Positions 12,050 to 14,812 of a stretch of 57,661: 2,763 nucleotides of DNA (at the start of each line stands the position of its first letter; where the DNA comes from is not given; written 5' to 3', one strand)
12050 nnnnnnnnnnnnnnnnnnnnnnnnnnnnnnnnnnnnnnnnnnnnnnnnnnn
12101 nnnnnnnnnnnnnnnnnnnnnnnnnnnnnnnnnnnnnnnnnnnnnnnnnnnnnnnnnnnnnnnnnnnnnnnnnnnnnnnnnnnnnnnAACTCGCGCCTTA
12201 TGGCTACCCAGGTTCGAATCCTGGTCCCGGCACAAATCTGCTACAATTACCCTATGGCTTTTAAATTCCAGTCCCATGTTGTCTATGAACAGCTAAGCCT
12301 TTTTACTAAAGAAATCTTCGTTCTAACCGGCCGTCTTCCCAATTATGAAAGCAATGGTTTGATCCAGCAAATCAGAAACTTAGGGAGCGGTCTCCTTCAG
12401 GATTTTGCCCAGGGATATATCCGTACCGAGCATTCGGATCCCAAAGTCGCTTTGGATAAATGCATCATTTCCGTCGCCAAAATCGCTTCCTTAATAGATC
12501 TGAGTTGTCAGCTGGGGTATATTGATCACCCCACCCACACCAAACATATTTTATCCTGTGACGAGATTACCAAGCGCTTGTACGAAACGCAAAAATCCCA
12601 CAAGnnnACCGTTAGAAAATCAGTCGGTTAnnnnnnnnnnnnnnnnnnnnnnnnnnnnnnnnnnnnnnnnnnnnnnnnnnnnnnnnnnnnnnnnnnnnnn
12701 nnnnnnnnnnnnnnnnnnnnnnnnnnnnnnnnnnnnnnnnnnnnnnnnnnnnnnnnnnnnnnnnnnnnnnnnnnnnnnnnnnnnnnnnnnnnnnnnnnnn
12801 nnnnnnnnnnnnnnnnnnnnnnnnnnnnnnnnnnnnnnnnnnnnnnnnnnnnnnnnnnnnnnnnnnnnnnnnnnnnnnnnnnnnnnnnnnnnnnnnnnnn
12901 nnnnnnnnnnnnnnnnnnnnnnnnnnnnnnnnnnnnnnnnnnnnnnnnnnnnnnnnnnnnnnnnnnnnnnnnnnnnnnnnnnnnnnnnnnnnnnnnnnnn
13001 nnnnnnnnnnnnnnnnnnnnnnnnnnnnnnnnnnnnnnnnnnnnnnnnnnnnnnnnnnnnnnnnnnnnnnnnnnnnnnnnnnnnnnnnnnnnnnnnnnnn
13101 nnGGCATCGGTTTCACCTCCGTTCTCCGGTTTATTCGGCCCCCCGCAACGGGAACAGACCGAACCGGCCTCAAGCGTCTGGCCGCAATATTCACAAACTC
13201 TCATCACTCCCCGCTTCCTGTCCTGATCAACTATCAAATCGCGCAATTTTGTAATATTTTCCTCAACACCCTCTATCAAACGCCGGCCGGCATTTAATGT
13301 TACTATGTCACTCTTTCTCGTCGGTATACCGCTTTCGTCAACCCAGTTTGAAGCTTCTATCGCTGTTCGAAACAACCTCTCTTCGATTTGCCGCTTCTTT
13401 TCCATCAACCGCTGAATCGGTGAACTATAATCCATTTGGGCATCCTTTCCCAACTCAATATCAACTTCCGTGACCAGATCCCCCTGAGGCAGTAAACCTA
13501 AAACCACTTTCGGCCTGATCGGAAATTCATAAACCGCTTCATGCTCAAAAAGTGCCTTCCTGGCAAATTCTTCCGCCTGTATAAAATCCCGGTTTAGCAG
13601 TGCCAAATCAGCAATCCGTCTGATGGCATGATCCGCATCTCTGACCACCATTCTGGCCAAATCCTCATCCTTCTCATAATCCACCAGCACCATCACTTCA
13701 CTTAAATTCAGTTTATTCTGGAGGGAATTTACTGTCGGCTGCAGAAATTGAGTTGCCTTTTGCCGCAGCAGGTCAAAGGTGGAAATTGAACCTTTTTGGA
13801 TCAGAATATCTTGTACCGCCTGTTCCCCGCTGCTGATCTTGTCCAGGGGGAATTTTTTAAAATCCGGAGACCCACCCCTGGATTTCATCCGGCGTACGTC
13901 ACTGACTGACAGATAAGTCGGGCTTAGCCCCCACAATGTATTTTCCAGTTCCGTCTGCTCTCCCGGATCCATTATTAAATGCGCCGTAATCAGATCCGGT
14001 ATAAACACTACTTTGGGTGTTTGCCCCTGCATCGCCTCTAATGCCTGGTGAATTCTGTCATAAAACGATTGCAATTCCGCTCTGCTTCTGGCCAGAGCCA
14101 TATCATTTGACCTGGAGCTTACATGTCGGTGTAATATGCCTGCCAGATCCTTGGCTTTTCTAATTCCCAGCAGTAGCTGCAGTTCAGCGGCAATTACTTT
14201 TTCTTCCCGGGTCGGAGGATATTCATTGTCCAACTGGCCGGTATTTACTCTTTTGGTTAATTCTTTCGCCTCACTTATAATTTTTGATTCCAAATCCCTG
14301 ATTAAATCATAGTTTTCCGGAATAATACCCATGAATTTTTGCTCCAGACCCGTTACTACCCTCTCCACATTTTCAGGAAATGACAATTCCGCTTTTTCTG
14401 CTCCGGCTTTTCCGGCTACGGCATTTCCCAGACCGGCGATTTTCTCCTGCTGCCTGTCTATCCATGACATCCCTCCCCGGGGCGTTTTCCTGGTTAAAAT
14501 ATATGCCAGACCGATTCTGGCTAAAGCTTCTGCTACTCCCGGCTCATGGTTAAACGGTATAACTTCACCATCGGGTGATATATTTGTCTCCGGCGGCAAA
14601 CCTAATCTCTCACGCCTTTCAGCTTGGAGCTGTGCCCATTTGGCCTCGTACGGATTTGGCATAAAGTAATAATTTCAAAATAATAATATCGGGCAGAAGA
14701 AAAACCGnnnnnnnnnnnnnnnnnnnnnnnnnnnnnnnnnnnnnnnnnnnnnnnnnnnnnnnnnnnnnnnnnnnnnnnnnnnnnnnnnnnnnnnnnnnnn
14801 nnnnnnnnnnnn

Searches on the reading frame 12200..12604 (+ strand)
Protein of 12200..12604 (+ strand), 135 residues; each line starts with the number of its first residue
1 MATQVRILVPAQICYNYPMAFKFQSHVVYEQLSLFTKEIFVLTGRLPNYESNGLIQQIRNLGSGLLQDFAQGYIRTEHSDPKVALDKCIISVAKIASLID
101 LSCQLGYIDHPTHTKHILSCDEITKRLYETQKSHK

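Call 8: search_protein_families(library=pfam, proteins=[window:12200-12604:+], max_evalue=0.01)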
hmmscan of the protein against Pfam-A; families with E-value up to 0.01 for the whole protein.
window:12200-12604:+ (135 aa): 1 family
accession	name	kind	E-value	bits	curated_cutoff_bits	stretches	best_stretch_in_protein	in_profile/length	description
PF05635.17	23S_rRNA_IVP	-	1.4e-08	35.3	33.8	1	27-128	4-105/106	23S rRNA-intervening sequence protein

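Call 87: search_protein_families(library=padloc, proteins=[window:12200-12604:+], max_evalue=0.01)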
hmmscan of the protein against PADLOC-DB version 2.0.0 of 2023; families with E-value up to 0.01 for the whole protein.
window:12200-12604:+ (135 aa): 0 families

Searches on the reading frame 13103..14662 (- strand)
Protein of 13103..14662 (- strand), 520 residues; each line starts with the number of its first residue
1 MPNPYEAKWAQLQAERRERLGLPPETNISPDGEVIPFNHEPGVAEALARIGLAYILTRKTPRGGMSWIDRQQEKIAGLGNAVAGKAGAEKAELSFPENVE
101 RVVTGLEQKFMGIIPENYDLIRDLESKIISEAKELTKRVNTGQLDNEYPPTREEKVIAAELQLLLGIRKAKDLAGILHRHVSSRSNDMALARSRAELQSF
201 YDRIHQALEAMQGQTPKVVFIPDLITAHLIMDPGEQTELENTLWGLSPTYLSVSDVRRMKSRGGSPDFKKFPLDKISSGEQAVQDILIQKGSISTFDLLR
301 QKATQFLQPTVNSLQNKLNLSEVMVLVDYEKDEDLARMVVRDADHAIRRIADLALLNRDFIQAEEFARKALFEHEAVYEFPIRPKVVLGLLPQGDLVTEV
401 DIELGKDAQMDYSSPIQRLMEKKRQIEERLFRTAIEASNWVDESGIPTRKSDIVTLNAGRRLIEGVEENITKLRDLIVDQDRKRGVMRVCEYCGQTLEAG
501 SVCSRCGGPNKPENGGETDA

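Call 8: search_protein_families(library=pfam, proteins=[window:13103-14662:-], max_evalue=0.01)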
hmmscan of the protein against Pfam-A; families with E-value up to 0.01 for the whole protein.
window:13103-14662:- (520 aa): 0 families

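Call 52: search_protein_families(library=phrogs, proteins=[window:13103-14662:-], max_evalue=0.01)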
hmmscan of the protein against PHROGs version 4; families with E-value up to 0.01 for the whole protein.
window:13103-14662:- (520 aa): 0 families

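Call 53: find_homologous_proteins(query=window:13103-14662:-)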
Query window:13103-14662:- (520 aa): 3 proteins with E <= 0.001 among 8000 candidates.
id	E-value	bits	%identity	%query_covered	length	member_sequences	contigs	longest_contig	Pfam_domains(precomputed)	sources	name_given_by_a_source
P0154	0.0e+0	1155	100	100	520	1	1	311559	-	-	-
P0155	4.6e-140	486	45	98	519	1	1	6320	-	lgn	-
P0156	2.5e-123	431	44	92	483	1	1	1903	-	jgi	jgi:hypothetical protein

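Call 57: search_solved_structures(query=A4, max_evalue=1)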
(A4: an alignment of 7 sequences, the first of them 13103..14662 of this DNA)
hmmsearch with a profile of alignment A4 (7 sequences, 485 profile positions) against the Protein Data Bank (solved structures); distinct sequences matched with E-value up to 1: 0.

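Call 66: predict_structure(alignment_id=A4)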
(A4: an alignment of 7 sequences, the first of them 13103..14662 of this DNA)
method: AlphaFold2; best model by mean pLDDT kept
length: 520 residues; sequences in the alignment: 7
mean_pLDDT: 79.0   pTM: 0.59
mean pLDDT of the five models: 79.0, 74.4, 73.6, 70.6, 69.3
residues with pLDDT >= 90: 97; 70-90: 319; 50-70: 74; < 50: 30
segments of 3 or more residues with pLDDT < 50: 26-38, 260-264, 514-520
pLDDT, mean of each block of 10 residues (from residue 1): 59 66 45 42 77 80 76 76 78 89 91 67 79 92 88 93 88 93 90 83 88 87 84 81 88 72 61 85 77 82 75 74 89 88 91 89 86 76 91 78 79 85 90 85 85 87 88 79 69 62 60 44
secondary structure, 60 per line:
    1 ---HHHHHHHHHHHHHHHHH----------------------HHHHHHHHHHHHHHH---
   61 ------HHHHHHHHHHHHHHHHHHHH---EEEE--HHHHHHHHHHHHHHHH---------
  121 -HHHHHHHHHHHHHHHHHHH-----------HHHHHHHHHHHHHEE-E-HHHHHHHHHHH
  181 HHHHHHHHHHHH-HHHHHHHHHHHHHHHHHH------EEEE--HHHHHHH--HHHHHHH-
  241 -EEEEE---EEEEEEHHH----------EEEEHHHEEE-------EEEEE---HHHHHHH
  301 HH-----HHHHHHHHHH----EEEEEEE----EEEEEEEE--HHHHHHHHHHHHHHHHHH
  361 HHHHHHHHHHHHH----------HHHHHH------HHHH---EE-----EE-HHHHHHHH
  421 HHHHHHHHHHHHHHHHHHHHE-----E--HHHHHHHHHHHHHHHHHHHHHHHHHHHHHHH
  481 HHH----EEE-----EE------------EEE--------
elements in order: H4-20 H43-57 H67-86 E90-93 H96-111 H122-140 H152-164 H170-192 H194-211 E218-221 H224-230 H233-239 E242-246 E250-255 E269-272 E276-278 E286-290 H294-302 H308-317 E322-328 E333-340 H343-373 H384-389 H396-399 H413-440 H450-483 E488-490 E510-512

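Call 72: fold_search(model_id=the predicted structure, library=pdb)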
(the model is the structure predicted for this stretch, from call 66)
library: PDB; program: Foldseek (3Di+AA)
matches with E <= 10: 193; with E <= 0.001: 0
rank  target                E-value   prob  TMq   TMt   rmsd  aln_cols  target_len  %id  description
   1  9n6z_LH               1.5e-01  0.38  0.08  0.06  13.9       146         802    8  SSU processome maturation and disassembly, State D (released 2025-11-05)
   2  1h9x_B                1.5e-01  0.33  0.09  0.09  11.7       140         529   12  Cytochrome cd1 Nitrite Reductase, reduced form (released 2001-08-09)
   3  1h9y_A                1.6e-01  0.28  0.09  0.09  12.0       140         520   14  Cytochrome cd1 Nitrite Reductase, reduced form complexed to CN (released 2001-08-09)
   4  1hj3_B                2.4e-01  0.21  0.09  0.08  12.5       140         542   13  Cytochrome cd1 Nitrite Reductase, dioxygen complex (released 2001-01-16)
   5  1h9x_A                2.8e-01  0.21  0.08  0.08  11.5       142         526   13  Cytochrome cd1 Nitrite Reductase, reduced form (released 2001-08-09)
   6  1aom_A                3.1e-01  0.20  0.08  0.10  12.4       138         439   14  SUBSTRATE AND PRODUCT BOUND TO CYTOCHROME CD1 NITRITE REDUCTASE (released 1998-02-04)
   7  9n78_LH               3.4e-01  0.21  0.07  0.05  13.7       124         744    8  SSU processome maturation and disassembly, State L (released 2025-11-05)
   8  1dy7_A                3.8e-01  0.18  0.08  0.10  12.4       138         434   14  Cytochrome cd1 Nitrite Reductase, CO complex (released 2000-09-24)
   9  9exf_C                4.1e-01  0.23  0.08  0.11  10.5       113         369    7  Crystal structure of Yeast Clathrin Heavy Chain N-terminal domain bound to YAP1801 peptide (LIDM) (released 2024-11-13)
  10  8snb_1E               5.1e-01  0.07  0.11  0.13  31.3       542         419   10  atomic model of sea urchin sperm doublet microtubule (48-nm periodicity) (released 2023-06-28)
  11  4c0a_A                5.6e-01  0.38  0.12  0.17   7.0       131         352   10  Arf1(Delta1-17)in complex with BRAG2 Sec7-PH domain (released 2013-09-25)
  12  1gjq_A                5.6e-01  0.11  0.08  0.08  12.6       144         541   12  Pseudomonas aeruginosa cd1 nitrite reductase reduced cyanide complex (released 2002-08-01)
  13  9n6v_LH               6.8e-01  0.18  0.09  0.06  12.6       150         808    7  SSU processome maturation and disassembly, State A (released 2025-11-05)
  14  9exf_D                7.5e-01  0.16  0.08  0.11  10.5       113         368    7  Crystal structure of Yeast Clathrin Heavy Chain N-terminal domain bound to YAP1801 peptide (LIDM) (released 2024-11-13)
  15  7sqc_P2               8.3e-01  0.07  0.12  0.09  30.8       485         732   14  Ciliary C1 central pair apparatus isolated from Chlamydomonas reinhardtii (released 2022-04-13)
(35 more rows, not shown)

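Call 76: fold_search(model_id=the predicted structure, library=viral)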
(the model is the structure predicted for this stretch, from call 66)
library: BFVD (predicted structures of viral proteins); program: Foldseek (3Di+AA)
matches with E <= 10: 211; with E <= 0.001: 0
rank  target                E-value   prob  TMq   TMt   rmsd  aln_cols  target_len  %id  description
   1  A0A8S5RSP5            4.6e-02  0.14  0.10  0.06  43.2       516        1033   12  Minor tail protein [Siphoviridae sp. ctES717]
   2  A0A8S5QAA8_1          6.5e-02  0.06  0.08  0.04  34.7       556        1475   10  Type I restriction enzyme [Podoviridae sp. ctsfx1]
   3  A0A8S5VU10            8.3e-02  0.21  0.09  0.12  24.2       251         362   14  Uncharacterized protein [Ackermannviridae sp.]
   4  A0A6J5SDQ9            8.3e-02  0.12  0.11  0.11  29.7       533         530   10  Uncharacterized protein [uncultured Caudovirales phage]
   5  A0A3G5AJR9            8.7e-02  0.20  0.10  0.08  22.5       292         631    8  Uncharacterized protein [Solivirus sp.]
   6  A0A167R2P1            9.6e-02  0.25  0.08  0.09  14.1       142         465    8  Putative BTB/POZ domain-containing protein [Powai lake megavirus]
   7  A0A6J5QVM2            2.7e-01  0.06  0.10  0.08  68.4       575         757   12  Uncharacterized protein [uncultured Caudovirales phage]
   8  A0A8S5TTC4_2          3.1e-01  0.06  0.09  0.07  31.9       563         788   10  Minor tail protein [Siphoviridae sp. ct5jB2]
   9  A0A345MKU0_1          4.7e-01  0.06  0.11  0.08  30.4       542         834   11  (no name in the UniProt tables at hand)
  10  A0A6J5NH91            4.9e-01  0.07  0.10  0.08  44.0       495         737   14  Uncharacterized protein [uncultured Caudovirales phage]
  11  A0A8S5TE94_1          5.7e-01  0.04  0.11  0.06  32.5       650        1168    9  Type I restriction enzyme [Podoviridae sp. ctzXp5]
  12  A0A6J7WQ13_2          6.9e-01  0.02  0.08  0.05  35.8       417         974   13  Large polyvalent protein associated domain-containing protein [uncultured Caudovirales phage]
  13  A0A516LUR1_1          7.3e-01  0.11  0.09  0.05  18.1       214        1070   11  (no name in the UniProt tables at hand)
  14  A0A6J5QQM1            7.3e-01  0.07  0.11  0.07  43.3       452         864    8  Uncharacterized protein [uncultured Caudovirales phage]
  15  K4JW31                7.6e-01  0.09  0.11  0.14  16.2       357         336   11  Uncharacterized protein [Caulobacter phage CcrColossus]
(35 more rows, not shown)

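Call 87: search_protein_families(library=padloc, proteins=[window:13103-14662:-], max_evalue=0.01)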
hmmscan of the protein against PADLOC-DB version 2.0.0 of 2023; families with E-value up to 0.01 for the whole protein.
window:13103-14662:- (520 aa): 0 families

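Call 91: find_related_loci(query=A4, collection=viral_contigs, flank=10000)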
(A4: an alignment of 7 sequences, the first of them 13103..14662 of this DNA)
Query A4 (520 aa) in viral_contigs; peptide patterns used: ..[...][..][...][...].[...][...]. (x = any residue, [..] = any of these).
304 stretches matched a pattern, but none encodes a relative of the query by tblastn (E <= 1e-3).
